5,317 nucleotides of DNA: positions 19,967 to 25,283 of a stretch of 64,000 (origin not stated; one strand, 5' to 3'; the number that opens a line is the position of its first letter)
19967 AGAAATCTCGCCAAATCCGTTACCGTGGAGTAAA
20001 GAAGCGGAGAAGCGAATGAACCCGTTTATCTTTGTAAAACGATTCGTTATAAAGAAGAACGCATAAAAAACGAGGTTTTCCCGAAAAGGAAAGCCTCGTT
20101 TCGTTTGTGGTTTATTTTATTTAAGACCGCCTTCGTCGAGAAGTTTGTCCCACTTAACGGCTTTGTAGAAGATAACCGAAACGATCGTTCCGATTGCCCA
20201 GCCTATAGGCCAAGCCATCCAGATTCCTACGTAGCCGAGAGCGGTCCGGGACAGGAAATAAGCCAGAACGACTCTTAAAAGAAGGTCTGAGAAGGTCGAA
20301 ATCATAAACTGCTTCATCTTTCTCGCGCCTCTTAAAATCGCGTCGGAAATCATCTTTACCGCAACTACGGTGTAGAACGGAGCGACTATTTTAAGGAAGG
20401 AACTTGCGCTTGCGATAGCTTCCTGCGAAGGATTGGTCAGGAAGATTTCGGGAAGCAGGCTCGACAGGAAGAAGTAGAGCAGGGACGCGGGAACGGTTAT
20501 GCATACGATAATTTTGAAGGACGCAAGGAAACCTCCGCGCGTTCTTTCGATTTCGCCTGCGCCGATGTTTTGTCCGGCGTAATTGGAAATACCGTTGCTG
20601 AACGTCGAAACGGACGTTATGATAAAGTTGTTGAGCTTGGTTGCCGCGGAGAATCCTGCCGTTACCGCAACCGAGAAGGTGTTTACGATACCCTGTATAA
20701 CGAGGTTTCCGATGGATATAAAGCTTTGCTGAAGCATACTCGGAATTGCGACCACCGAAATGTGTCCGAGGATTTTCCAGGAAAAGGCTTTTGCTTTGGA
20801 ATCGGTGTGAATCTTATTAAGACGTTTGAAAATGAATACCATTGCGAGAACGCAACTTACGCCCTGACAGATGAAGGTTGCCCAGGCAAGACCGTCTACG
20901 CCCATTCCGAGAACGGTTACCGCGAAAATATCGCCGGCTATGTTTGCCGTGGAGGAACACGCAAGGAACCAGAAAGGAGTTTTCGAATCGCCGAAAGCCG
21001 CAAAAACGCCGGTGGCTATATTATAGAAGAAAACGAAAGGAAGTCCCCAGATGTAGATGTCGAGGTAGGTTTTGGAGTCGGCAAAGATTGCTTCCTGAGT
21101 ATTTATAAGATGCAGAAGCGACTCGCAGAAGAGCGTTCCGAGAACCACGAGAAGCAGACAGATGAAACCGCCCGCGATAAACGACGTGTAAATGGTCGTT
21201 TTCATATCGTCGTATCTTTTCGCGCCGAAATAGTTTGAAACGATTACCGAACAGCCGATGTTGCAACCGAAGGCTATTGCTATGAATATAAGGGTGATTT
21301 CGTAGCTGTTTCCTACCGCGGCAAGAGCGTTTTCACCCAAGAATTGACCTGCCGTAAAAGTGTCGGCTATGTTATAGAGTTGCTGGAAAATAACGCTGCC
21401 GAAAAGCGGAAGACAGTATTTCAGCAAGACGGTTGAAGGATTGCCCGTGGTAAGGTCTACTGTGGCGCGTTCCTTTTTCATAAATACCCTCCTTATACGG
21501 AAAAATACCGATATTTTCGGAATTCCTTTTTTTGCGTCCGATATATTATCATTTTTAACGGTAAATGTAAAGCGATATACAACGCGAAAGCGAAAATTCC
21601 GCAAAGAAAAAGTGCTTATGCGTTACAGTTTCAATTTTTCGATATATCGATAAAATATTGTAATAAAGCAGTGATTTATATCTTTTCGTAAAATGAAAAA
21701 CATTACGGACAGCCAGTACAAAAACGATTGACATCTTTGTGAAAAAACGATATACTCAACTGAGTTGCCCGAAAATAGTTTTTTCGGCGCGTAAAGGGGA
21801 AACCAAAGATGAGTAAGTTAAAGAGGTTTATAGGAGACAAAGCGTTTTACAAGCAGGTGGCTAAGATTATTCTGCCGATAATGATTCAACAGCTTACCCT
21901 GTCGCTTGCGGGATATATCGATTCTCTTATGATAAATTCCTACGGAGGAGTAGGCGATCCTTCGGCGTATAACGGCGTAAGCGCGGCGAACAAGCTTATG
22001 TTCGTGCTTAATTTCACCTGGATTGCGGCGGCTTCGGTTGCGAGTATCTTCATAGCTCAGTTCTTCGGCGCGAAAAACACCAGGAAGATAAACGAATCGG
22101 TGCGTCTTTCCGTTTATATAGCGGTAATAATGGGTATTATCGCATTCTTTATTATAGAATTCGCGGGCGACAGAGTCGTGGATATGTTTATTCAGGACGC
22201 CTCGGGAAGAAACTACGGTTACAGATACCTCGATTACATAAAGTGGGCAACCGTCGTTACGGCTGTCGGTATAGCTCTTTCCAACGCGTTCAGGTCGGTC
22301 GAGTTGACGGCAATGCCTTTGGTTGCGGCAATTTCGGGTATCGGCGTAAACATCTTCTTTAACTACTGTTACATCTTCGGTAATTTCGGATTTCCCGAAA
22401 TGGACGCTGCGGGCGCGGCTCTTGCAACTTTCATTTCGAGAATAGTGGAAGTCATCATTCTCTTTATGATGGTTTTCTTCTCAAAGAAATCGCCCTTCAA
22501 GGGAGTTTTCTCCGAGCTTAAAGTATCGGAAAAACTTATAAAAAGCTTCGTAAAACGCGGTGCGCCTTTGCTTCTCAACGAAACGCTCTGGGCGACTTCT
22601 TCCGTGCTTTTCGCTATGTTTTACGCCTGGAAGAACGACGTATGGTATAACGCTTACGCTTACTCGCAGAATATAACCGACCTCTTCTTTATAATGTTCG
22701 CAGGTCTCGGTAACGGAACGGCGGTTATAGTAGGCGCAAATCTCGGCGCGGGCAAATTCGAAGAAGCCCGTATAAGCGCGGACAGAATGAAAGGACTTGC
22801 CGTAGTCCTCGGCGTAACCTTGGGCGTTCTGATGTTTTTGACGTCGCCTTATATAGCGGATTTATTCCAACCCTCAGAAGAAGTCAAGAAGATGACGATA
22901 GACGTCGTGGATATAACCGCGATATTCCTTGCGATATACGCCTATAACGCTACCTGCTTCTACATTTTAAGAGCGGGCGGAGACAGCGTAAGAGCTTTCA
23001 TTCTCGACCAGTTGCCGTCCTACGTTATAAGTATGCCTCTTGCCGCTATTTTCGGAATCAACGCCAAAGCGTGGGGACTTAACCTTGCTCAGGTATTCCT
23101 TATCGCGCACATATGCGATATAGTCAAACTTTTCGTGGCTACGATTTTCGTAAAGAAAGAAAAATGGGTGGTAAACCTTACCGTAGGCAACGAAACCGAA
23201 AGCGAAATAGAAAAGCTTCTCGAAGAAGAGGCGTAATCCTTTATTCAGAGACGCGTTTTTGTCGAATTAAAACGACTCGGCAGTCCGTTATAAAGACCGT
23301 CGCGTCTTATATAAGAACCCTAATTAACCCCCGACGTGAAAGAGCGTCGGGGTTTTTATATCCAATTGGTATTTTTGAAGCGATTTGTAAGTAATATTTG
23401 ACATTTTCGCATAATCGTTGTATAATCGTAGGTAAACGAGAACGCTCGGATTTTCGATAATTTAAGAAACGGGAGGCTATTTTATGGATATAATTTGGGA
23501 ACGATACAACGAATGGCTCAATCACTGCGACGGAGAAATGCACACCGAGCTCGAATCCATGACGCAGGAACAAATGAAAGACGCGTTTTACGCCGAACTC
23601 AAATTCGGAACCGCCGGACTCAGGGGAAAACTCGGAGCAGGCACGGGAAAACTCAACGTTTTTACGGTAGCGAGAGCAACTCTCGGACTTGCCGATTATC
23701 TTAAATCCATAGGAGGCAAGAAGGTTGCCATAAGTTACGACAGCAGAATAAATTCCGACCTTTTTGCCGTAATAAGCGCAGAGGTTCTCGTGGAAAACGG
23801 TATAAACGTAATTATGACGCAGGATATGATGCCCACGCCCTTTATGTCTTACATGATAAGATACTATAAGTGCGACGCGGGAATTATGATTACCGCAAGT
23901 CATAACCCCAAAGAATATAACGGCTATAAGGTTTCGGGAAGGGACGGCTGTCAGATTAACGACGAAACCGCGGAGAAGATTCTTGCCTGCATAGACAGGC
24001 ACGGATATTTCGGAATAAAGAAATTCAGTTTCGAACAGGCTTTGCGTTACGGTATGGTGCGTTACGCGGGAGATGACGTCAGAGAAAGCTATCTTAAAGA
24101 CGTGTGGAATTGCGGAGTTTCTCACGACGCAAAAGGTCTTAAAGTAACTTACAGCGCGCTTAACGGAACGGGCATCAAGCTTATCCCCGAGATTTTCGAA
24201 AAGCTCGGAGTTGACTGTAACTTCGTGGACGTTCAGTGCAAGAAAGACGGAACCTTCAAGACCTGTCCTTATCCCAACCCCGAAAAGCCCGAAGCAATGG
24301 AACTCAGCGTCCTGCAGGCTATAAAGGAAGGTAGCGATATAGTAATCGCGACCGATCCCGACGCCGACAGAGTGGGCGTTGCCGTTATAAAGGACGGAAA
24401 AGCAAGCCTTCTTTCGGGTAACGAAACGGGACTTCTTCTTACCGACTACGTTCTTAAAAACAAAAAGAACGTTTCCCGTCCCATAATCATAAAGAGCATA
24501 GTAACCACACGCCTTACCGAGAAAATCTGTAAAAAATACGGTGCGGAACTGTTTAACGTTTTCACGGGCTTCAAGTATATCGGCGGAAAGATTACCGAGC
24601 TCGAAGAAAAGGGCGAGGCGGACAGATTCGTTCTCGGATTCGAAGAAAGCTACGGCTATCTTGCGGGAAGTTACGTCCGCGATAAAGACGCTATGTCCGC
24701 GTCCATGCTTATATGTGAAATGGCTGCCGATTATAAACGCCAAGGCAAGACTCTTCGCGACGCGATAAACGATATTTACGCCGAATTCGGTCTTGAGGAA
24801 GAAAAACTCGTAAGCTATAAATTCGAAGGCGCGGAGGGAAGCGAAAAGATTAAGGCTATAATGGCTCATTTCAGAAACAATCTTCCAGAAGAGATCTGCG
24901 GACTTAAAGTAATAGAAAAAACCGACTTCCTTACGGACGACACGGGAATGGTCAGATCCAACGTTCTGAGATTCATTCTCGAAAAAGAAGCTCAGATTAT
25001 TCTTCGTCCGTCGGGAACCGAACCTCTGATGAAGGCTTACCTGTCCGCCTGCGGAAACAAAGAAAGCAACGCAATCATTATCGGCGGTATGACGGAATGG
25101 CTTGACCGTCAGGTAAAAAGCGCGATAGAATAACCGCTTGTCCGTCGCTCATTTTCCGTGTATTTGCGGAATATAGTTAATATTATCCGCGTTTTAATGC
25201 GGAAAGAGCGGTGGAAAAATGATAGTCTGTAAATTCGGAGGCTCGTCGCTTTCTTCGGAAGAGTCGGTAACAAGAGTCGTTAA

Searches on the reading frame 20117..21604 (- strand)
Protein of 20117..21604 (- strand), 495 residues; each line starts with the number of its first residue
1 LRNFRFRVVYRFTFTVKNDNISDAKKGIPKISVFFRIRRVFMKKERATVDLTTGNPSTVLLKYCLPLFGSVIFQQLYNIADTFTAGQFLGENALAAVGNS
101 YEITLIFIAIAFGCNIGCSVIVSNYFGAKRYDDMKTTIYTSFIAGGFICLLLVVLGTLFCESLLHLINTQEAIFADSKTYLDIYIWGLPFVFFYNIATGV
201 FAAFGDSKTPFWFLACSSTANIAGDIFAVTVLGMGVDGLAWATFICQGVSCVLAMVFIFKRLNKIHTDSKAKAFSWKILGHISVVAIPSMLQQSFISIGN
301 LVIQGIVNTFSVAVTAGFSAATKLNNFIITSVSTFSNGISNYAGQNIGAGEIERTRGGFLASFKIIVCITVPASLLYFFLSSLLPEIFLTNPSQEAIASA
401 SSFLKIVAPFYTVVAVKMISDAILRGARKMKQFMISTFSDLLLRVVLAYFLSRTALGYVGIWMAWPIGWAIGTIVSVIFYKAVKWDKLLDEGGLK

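Call 39: search_protein_families(library=pfam, proteins=[window:20117-21604:-], max_evalue=0.00001)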
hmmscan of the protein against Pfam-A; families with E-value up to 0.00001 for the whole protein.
window:20117-21604:- (495 aa): 2 families
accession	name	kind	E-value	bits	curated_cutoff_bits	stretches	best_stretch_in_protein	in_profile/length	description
PF01554.23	MatE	-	9.9e-54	181.8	24.9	2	66-224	1-158/161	MatE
PF03023.19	MurJ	-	6.5e-08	32.1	27.4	1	59-295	198-435/451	Lipid II flippase MurJ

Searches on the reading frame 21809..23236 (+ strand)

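Call 39: search_protein_families(library=pfam, proteins=[window:21809-23236:+], max_evalue=0.00001)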
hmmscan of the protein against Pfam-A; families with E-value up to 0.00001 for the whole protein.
window:21809-23236:+ (475 aa): 1 family
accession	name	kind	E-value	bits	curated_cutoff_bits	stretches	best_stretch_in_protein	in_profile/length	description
PF01554.23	MatE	-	3.5e-40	137.8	24.9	2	23-186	1-160/161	MatE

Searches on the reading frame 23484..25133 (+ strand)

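Call 39: search_protein_families(library=pfam, proteins=[window:23484-25133:+], max_evalue=0.00001)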
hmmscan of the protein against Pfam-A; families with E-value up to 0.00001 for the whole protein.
window:23484-25133:+ (549 aa): 3 families
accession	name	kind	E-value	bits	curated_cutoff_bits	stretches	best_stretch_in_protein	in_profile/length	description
PF02878.22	PGM_PMM_I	-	3.6e-43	147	22.5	1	39-172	2-133/138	Phosphoglucomutase/phosphomannomutase, alpha/beta/alpha domain I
PF02879.22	PGM_PMM_II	-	1.2e-23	84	29.3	1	213-300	15-99/103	Phosphoglucomutase/phosphomannomutase, alpha/beta/alpha domain II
PF02880.22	PGM_PMM_III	-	1.1e-20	74.3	20.7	1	312-434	2-114/115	Phosphoglucomutase/phosphomannomutase, alpha/beta/alpha domain III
